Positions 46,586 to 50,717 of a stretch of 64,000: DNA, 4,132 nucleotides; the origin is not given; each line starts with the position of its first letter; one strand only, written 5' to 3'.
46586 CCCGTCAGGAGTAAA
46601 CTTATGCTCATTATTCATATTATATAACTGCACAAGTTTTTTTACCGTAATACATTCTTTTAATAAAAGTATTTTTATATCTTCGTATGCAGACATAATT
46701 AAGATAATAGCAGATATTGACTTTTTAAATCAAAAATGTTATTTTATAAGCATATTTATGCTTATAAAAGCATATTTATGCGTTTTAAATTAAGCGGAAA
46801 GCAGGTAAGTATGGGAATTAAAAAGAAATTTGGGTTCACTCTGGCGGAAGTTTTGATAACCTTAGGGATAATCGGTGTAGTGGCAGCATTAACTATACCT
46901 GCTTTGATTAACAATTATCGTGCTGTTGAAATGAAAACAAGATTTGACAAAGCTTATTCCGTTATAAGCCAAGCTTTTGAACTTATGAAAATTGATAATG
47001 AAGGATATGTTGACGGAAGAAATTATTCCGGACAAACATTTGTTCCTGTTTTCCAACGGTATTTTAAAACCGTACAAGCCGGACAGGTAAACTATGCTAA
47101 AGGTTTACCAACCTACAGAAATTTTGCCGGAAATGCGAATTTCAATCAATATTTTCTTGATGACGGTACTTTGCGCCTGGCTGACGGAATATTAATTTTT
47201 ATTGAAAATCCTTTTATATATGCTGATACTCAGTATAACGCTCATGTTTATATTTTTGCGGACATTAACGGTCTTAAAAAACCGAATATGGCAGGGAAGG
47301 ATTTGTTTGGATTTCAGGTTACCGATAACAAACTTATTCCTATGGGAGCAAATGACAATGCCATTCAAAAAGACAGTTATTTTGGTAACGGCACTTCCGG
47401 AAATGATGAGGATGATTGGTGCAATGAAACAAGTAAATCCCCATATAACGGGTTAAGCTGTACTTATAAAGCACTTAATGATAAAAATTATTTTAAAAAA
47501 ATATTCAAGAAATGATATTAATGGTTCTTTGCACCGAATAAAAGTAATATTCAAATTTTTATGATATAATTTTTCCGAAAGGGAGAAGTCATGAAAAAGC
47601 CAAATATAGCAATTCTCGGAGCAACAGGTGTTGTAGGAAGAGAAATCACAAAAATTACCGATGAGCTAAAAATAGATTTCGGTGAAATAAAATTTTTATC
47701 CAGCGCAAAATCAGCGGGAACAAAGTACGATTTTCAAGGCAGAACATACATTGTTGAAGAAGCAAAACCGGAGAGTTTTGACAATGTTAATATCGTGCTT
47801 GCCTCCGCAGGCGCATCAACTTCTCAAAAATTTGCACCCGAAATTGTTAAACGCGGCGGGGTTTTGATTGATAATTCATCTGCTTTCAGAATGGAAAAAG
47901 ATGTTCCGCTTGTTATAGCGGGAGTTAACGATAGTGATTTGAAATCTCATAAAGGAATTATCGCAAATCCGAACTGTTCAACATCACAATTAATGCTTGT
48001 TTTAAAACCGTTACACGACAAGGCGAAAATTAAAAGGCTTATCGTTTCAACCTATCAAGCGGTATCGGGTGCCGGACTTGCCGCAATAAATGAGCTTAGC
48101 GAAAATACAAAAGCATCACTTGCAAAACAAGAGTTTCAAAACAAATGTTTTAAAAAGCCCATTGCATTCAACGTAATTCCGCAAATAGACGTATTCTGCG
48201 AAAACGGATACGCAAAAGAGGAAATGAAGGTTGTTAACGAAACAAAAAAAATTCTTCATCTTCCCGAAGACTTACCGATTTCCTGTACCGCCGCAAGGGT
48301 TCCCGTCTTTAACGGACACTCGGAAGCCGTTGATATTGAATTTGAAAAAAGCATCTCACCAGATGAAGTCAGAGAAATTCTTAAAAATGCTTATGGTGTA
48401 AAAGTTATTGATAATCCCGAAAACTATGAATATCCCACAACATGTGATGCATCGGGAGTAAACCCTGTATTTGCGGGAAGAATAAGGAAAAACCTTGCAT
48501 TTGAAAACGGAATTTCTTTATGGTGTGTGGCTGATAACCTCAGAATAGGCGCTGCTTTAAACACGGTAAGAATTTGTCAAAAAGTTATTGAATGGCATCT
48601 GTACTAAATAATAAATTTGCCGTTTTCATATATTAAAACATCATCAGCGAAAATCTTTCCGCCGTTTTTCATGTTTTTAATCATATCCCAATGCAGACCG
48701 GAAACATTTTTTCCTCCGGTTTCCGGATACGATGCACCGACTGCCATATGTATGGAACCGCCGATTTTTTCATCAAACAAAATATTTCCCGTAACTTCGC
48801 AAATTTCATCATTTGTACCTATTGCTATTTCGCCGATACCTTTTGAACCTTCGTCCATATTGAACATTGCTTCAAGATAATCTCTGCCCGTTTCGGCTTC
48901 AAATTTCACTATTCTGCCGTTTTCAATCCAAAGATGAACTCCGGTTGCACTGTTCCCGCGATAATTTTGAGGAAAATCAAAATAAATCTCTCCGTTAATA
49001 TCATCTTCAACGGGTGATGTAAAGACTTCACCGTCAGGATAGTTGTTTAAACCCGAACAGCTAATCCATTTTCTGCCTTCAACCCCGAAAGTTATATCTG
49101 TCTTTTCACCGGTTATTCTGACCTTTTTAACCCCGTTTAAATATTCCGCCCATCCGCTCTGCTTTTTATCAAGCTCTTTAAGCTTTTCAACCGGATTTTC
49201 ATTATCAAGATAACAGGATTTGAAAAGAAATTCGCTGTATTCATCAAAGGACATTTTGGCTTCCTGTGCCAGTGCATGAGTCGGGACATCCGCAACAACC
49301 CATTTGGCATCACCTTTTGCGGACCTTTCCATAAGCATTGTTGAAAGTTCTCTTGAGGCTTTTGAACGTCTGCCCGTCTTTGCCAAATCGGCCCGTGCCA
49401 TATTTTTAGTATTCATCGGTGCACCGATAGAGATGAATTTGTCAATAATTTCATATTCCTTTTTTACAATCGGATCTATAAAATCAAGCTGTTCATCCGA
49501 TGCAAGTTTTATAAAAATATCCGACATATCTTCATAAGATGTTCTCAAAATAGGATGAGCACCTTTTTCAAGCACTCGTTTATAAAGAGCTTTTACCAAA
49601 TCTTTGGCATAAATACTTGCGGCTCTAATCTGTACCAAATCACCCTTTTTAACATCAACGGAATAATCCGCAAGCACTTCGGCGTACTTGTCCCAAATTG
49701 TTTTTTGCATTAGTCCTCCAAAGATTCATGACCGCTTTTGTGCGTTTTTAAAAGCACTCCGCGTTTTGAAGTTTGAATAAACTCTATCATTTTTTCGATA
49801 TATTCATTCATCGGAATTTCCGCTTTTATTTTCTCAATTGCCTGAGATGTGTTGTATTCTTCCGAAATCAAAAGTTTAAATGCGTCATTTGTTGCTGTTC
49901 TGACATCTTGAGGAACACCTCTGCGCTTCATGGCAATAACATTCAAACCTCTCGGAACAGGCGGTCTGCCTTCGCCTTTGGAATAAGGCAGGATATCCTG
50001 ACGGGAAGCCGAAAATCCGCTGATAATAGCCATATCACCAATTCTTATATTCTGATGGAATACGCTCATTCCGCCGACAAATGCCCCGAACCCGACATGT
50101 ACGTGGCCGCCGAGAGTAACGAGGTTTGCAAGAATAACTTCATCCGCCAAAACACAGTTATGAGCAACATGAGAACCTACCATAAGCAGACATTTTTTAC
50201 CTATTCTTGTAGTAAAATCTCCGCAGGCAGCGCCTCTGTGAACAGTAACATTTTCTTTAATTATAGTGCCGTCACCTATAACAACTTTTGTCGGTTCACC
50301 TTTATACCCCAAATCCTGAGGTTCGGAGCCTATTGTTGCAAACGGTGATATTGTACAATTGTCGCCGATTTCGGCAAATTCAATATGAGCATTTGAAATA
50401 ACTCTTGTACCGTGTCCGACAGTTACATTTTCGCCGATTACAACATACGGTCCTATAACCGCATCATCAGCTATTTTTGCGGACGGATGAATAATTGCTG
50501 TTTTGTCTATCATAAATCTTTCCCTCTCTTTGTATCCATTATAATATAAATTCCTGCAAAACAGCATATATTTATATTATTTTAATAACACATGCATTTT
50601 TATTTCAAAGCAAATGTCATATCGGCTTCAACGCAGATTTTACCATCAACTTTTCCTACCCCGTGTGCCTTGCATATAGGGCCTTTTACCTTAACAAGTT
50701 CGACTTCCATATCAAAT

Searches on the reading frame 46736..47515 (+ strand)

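Call 47: search_protein_families(library=pfam, proteins=[window:46736-47515:+], max_evalue=0.001)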
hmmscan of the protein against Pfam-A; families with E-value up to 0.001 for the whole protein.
window:46736-47515:+ (259 aa): 1 family
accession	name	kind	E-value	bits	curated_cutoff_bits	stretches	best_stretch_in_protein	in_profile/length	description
PF07963.17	N_methyl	-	1.7e-05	24.6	21.2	1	29-52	2-25/27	Prokaryotic N-terminal methylation motif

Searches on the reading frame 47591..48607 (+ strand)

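Call 64: search_protein_families(library=pfam, proteins=[window:47591-48607:+], max_evalue=0.0001)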
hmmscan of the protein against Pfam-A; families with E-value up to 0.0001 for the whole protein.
window:47591-48607:+ (338 aa): 2 families
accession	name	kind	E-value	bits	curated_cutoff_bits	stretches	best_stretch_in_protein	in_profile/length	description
PF02774.23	Semialdhyde_dhC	-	2.3e-54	184.8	26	1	138-318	1-183/184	Semialdehyde dehydrogenase, dimerisation domain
PF01118.30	Semialdhyde_dh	-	1.2e-29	103.6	26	1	5-119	1-120/121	Semialdehyde dehydrogenase, NAD binding domain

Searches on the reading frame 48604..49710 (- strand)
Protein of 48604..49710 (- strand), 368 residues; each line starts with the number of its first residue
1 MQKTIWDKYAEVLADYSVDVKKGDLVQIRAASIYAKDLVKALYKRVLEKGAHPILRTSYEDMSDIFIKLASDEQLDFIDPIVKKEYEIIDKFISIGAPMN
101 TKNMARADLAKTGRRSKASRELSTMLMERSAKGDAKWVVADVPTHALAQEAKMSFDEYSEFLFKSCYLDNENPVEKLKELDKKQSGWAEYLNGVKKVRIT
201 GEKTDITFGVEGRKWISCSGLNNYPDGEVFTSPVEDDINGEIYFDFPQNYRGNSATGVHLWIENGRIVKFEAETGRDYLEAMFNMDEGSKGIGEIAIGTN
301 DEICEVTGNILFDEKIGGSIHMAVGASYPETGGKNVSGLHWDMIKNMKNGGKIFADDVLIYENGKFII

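Call 64: search_protein_families(library=pfam, proteins=[window:48604-49710:-], max_evalue=0.0001)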
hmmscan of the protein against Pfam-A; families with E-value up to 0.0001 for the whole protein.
window:48604-49710:- (368 aa): 1 family
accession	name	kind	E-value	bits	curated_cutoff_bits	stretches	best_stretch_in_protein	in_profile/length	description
PF02073.20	Peptidase_M29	-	2.3e-86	290.6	27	1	6-366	5-406/406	Thermophilic metalloprotease (M29)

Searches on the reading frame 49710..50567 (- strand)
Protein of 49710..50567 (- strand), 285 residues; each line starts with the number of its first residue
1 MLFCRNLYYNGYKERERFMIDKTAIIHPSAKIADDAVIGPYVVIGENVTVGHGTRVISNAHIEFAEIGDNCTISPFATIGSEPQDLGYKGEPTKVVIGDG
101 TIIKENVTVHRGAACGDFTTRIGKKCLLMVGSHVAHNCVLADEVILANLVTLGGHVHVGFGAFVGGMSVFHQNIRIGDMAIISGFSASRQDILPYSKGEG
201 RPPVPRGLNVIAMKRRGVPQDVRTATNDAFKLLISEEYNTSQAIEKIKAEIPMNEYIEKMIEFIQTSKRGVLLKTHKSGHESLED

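Call 64: search_protein_families(library=pfam, proteins=[window:49710-50567:-], max_evalue=0.0001)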
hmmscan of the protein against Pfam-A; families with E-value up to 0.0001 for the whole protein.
window:49710-50567:- (285 aa): 4 families
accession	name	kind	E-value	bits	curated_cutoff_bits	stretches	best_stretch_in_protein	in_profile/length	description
PF00132.30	Hexapep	-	2.8e-25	87.3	27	3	23-52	7-36/36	Bacterial transferase hexapeptide (six repeats)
PF13720.11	Acetyltransf_11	-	1.2e-19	70.9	24.5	1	191-271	1-81/82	Udp N-acetylglucosamine O-acyltransferase; Domain 2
PF25084.1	LbH_EIF2B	-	8.4e-10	39.1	54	0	37-78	11-52/105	EIF2B subunit epsilon LbH domain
PF25087.1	GMPPB_C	-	1.3e-05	25.3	39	0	24-54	5-35/110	GMPPB C-terminal domain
